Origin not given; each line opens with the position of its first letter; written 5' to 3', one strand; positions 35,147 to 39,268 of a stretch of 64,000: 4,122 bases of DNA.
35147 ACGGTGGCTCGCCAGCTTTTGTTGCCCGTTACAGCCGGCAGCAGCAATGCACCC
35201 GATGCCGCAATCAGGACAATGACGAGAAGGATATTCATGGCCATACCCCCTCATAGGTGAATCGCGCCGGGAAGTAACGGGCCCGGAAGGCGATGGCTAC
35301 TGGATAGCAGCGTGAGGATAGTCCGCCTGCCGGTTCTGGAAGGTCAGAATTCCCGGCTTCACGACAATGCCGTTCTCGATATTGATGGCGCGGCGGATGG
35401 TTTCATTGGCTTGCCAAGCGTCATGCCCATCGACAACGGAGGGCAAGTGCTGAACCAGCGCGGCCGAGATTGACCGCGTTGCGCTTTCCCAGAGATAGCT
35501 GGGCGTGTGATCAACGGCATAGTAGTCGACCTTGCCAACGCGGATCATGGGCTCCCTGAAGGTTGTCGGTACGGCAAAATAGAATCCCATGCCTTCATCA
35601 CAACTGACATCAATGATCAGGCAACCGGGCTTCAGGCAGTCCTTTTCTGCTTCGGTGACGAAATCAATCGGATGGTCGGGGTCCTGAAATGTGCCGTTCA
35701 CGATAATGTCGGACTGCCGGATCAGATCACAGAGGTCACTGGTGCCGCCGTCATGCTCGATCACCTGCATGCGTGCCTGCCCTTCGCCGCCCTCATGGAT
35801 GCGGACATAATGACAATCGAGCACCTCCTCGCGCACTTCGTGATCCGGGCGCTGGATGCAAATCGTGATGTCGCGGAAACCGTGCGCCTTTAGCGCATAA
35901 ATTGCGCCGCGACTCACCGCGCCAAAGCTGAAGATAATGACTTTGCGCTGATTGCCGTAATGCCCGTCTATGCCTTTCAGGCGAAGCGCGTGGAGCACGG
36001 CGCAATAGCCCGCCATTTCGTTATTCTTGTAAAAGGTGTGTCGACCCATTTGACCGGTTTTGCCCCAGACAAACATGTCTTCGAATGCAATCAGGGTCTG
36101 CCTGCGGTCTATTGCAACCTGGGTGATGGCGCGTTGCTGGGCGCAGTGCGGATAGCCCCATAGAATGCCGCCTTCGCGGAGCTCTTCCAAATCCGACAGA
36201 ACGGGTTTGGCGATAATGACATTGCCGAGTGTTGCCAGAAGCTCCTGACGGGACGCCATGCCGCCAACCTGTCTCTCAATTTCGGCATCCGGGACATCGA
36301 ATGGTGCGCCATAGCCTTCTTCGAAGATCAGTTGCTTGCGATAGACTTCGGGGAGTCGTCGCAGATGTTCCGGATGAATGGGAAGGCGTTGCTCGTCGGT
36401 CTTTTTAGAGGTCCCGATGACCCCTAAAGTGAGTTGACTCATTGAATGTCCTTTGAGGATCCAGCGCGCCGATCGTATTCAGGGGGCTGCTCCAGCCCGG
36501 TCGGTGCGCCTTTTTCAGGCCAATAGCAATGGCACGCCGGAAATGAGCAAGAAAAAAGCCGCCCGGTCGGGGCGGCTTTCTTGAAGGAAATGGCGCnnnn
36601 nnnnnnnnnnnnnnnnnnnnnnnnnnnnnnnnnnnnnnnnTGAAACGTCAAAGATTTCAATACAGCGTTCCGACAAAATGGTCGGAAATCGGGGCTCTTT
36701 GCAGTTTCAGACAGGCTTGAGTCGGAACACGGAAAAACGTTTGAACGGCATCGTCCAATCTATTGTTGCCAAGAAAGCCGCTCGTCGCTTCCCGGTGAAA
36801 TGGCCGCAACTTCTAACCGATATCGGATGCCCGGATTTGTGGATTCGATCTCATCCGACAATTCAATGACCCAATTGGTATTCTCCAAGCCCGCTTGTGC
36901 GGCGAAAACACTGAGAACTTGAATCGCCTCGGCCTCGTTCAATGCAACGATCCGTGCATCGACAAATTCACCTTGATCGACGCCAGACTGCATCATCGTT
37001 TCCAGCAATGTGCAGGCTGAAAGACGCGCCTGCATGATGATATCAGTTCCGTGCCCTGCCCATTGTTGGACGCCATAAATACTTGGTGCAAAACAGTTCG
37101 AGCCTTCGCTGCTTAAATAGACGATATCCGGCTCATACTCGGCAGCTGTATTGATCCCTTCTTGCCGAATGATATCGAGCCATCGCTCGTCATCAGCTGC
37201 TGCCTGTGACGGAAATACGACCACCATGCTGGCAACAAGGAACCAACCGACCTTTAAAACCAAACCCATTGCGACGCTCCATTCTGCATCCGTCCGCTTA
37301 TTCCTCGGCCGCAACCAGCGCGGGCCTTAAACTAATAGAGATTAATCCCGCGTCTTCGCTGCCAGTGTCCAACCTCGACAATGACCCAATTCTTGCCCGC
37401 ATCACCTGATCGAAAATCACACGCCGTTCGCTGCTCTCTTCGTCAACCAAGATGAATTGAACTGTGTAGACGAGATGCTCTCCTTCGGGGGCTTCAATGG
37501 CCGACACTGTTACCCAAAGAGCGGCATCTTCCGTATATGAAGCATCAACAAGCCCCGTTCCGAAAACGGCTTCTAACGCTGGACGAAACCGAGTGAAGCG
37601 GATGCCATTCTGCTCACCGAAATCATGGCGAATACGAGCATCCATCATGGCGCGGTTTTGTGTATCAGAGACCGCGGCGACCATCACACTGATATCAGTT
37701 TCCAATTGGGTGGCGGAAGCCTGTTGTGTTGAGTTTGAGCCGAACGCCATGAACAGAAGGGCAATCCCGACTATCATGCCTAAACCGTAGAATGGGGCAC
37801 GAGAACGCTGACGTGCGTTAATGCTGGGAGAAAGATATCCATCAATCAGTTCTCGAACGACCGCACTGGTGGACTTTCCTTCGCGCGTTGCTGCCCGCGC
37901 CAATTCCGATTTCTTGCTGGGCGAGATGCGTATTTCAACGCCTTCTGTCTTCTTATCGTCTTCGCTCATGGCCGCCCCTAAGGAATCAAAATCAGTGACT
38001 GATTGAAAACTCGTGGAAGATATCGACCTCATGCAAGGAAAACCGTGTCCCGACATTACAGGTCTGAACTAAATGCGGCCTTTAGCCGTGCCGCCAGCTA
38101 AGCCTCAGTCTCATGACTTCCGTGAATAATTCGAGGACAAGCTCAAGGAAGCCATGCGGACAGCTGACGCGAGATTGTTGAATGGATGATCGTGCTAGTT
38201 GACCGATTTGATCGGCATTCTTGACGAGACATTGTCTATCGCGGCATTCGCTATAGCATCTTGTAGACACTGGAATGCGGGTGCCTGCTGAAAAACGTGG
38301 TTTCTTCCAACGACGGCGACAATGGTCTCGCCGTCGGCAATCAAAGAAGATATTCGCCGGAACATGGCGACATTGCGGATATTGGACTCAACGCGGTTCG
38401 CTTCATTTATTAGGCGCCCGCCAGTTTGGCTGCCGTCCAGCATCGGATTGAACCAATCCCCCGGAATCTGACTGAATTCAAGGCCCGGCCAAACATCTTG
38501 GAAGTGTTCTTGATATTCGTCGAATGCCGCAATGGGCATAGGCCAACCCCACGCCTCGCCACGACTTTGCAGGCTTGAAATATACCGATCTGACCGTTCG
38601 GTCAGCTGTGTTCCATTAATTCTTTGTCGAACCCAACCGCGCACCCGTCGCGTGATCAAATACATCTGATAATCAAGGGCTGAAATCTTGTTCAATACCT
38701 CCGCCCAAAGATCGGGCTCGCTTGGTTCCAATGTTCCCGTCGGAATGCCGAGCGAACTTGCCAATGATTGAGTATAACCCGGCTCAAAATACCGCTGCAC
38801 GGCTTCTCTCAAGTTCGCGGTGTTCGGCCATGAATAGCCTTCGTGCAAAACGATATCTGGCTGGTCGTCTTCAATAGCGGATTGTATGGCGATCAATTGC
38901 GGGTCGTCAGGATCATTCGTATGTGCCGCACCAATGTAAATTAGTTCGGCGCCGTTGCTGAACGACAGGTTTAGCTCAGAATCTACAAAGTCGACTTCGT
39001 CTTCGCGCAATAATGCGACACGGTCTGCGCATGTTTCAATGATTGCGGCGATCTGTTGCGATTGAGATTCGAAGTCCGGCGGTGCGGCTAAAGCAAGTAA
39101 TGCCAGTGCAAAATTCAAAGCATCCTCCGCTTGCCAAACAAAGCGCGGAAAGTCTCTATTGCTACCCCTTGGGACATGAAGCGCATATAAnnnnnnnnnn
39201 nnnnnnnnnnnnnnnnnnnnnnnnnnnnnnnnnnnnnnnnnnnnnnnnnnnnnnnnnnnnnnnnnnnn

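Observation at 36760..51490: Island cargo is a paralog-rich exported-protein arsenal with its own membrane-bound regulators: candidate undescribed envelope or extracellular system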

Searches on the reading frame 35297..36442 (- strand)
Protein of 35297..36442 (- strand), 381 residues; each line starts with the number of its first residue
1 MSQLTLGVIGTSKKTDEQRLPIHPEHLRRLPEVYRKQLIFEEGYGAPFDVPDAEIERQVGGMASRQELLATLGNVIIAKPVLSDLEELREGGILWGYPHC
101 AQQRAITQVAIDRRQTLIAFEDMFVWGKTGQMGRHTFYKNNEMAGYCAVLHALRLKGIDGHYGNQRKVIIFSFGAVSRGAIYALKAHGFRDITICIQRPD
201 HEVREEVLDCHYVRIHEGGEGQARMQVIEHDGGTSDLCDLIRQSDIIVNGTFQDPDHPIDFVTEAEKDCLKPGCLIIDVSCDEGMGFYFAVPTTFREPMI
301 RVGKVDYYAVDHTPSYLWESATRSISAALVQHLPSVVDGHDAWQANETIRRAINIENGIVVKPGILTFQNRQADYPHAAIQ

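Call 10: find_encoding_contigs(protein=window:35297-36442:-, flank=10000, max_places=10)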
Protein window:35297-36442:- (381 aa): no gene with exactly this product is on record in the collection.

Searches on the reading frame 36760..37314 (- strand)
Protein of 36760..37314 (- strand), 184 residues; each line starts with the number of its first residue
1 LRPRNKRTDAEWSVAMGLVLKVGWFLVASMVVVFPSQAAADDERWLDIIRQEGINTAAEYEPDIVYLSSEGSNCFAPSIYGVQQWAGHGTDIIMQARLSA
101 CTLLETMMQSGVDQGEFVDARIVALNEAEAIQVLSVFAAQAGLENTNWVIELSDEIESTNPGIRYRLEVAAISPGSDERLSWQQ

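Call 3: search_protein_families(library=pfam, max_evalue=0.01, proteins=[window:36760-37314:-])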
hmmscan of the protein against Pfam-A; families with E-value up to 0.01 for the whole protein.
window:36760-37314:- (184 aa): 0 families

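Call 8: search_protein_families(library=ncbifam, max_evalue=0.01, proteins=[window:36760-37314:-])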
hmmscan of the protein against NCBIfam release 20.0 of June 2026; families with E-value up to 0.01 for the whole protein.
window:36760-37314:- (184 aa): 1 family
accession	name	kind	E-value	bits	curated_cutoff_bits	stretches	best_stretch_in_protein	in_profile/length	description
NF038341.1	ligase_FadD4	exception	0.0097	14.3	850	0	61-125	196-259/506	fatty-acid--CoA ligase FadD4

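Call 19: search_protein_families(library=pfam, max_evalue=10, proteins=[window:36760-37314:-])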
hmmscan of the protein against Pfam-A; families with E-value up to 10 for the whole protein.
window:36760-37314:- (184 aa): 0 families
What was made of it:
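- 36760..37314 (-): g01: exported 184-aa protein of unknown family, directly downstream of g02 and overlapping it. No Pfam or NCBIfam hit (calls 3, 8, 19).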

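Call 43: search_protein_families(library=padloc, max_evalue=0.01, proteins=[window:36760-37314:-])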
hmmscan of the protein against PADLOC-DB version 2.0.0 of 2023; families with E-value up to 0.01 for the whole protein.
window:36760-37314:- (184 aa): 0 families

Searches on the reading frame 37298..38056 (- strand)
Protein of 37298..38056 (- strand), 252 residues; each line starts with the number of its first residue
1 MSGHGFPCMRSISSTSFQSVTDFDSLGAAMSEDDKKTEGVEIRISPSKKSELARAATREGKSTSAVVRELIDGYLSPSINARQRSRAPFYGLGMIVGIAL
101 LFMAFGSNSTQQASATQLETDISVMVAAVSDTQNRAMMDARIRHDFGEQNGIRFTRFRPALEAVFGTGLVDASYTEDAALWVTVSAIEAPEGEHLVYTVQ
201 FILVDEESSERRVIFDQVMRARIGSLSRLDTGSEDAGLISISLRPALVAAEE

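Call 3: search_protein_families(library=pfam, max_evalue=0.01, proteins=[window:37298-38056:-])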
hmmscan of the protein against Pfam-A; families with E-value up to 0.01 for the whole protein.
window:37298-38056:- (252 aa): 0 families

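Call 8: search_protein_families(library=ncbifam, max_evalue=0.01, proteins=[window:37298-38056:-])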
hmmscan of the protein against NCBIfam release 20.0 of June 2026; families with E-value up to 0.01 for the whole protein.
window:37298-38056:- (252 aa): 0 families

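Call 19: search_protein_families(library=pfam, max_evalue=10, proteins=[window:37298-38056:-])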
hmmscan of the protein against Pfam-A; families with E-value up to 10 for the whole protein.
window:37298-38056:- (252 aa): 2 families
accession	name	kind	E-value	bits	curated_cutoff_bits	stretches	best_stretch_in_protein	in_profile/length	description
PF21983.2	NikA-like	-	0.019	15.5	27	1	35-74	2-41/72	Mobilization protein NikA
PF01402.27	RHH_1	-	0.046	14.1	20.5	1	40-75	2-37/39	Ribbon-helix-helix protein, copG family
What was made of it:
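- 37298..37969 (-): g02: RHH + single TM + periplasmic domain; candidate transmembrane transcription regulator. RefSeq start gives 223 aa. Sub-threshold RHH_1 and NikA-like hits (call 19).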

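Call 43: search_protein_families(library=padloc, max_evalue=0.01, proteins=[window:37298-38056:-])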
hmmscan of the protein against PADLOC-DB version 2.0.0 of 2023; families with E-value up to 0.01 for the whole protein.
window:37298-38056:- (252 aa): 0 families

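Call 44: find_homologous_proteins(query=window:37298-38056:-, max_evalue=0.001)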
Query window:37298-38056:- (252 aa): 3 proteins with E <= 0.001 among 5641 candidates.
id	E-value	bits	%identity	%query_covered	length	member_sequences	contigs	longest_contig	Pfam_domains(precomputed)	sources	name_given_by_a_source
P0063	1.5e-134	465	100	88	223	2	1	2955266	-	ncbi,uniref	ncbi:hypothetical protein [Hyphobacterium sp.]|uniref:hypothetical protein n=1 Tax=Hyphobacterium sp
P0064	8.4e-122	423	90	88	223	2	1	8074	-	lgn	-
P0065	1.9e-62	229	53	88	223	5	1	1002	-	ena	-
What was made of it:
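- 37298..37969 (-): Only 3 homologue clusters among 5.8e9 proteins (call 44).
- Closest known: Transmembrane transcription regulators. Different: g02 has only 3 homologue clusters in 5.8e9 proteins (call 44).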

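Call 70: find_encoding_contigs(protein=P0064, flank=10000, max_places=4)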
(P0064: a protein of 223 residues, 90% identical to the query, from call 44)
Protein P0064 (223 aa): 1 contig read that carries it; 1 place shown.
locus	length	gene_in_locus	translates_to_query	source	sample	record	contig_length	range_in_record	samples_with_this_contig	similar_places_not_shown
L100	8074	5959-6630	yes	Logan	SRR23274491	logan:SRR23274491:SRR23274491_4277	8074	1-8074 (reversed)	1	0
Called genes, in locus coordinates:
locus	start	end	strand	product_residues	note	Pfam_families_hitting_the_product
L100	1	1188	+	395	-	?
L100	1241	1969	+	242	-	PF04231:Endonuclease_1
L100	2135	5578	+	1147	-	PF00082:Peptidase_S8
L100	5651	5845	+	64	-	PF04231:Endonuclease_1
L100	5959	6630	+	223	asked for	-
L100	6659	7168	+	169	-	-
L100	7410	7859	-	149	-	-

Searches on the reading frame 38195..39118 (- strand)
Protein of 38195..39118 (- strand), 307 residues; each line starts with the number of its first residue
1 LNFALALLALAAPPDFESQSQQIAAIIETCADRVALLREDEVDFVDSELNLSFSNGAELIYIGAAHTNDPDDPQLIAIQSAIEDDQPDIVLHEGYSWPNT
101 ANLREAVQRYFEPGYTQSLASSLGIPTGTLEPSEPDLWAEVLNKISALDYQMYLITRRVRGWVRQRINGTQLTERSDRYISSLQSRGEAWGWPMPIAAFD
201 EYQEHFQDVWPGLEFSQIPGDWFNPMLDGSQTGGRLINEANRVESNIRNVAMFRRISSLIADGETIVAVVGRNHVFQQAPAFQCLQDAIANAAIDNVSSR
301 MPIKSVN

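Call 3: search_protein_families(library=pfam, max_evalue=0.01, proteins=[window:38195-39118:-])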
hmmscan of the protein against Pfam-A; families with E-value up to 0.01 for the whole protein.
window:38195-39118:- (307 aa): 0 families

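Call 8: search_protein_families(library=ncbifam, max_evalue=0.01, proteins=[window:38195-39118:-])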
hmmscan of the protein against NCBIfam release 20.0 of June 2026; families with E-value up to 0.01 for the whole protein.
window:38195-39118:- (307 aa): 0 families

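Call 19: search_protein_families(library=pfam, max_evalue=10, proteins=[window:38195-39118:-])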
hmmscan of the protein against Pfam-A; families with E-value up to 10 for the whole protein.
window:38195-39118:- (307 aa): 1 family
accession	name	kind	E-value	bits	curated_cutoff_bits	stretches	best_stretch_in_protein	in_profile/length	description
PF01963.22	TraB_PrgY_gumN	-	0.057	13.7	26.8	1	248-276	217-245/263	TraB/PrgY/gumN family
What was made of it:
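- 38195..39118 (-): g03: divergent TraB/PrgY/GumN (Tiki superfamily) putative hydrolase, on a 1.1-kb cassette (38064-39189) unique to this island. Own Pfam hit is only E 0.057 (call 19).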

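Call 43: search_protein_families(library=padloc, max_evalue=0.01, proteins=[window:38195-39118:-])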
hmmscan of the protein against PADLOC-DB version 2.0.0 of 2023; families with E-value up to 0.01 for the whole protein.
window:38195-39118:- (307 aa): 0 families

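Call 56: search_protein_representatives(protein=window:38195-39118:-)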
Query: 307 residues. Proteins with E-value up to 0.001 (for the whole library): 425; up to 1e-10: 144; up to 1e-30: 3. The best 150 are listed.
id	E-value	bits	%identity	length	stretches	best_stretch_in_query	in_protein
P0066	1.8e-203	690.6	100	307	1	1-307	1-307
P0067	1.2e-34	136.2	36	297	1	57-285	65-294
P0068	1.3e-31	126.4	30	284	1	9-286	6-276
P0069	1.2e-30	123.2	32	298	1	4-289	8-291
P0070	2.2e-29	119.0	29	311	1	27-285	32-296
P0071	2.6e-29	118.8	31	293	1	4-285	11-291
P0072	6.6e-29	117.5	32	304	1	8-285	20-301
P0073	8.5e-29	117.1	31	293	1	24-285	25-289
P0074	5.5e-28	114.4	31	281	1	7-285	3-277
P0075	1.2e-27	113.3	34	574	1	56-286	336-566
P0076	3.4e-26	108.5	33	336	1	18-285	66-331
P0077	5.7e-26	107.8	30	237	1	54-285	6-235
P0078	1.9e-25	106.1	27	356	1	49-288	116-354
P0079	2.0e-25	106.0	28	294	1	7-285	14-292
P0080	3.6e-25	105.2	33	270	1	59-287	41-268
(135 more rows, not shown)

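Call 58: search_protein_families(library=pfam, alignment_id=A4, max_evalue=0.01)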
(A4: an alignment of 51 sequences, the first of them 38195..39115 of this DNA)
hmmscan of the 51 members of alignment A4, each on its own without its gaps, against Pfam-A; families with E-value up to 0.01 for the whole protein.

A. member 1, window:38195-39115:- (306 aa): 0 families

B. families by the number of members that match (of 51 scanned): 4 families
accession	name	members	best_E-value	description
PF01963.22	TraB_PrgY_gumN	15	2.9e-06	TraB/PrgY/gumN family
PF05139.19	Erythro_esteras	1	0.0006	Erythromycin esterase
PF01636.29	APH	1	0.0064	Phosphotransferase enzyme family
PF16751.10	RsdA_SigD_bd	1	0.01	Anti-sigma-D factor RsdA to sigma factor binding region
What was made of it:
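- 38195..39118 (-): 15 of 51 homologues hit PF01963, best 2.9e-6 (call 58).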

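Call 59: search_solved_structures(query=A4, max_evalue=1)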
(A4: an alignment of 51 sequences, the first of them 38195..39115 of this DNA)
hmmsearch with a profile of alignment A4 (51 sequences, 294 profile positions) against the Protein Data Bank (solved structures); distinct sequences matched with E-value up to 1: 5.
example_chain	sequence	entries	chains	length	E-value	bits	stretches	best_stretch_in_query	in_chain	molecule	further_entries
9cte_A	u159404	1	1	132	0.0089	18.3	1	138-221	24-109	De novo protein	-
4fx7_A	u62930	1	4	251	0.23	13.7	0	116-164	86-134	Imidazole glycerol phosphate synthase subunit HisF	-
8qad_A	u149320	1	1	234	0.47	12.7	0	141-202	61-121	sc-apCC-6-LLIA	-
6jc0_C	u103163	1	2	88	0.49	12.7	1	120-170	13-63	Putative molybdenum cofactor biosynthesis protein D2 (MoaD2) / thiamine S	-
6zmu_A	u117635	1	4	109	0.79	12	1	121-186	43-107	Thioredoxin-1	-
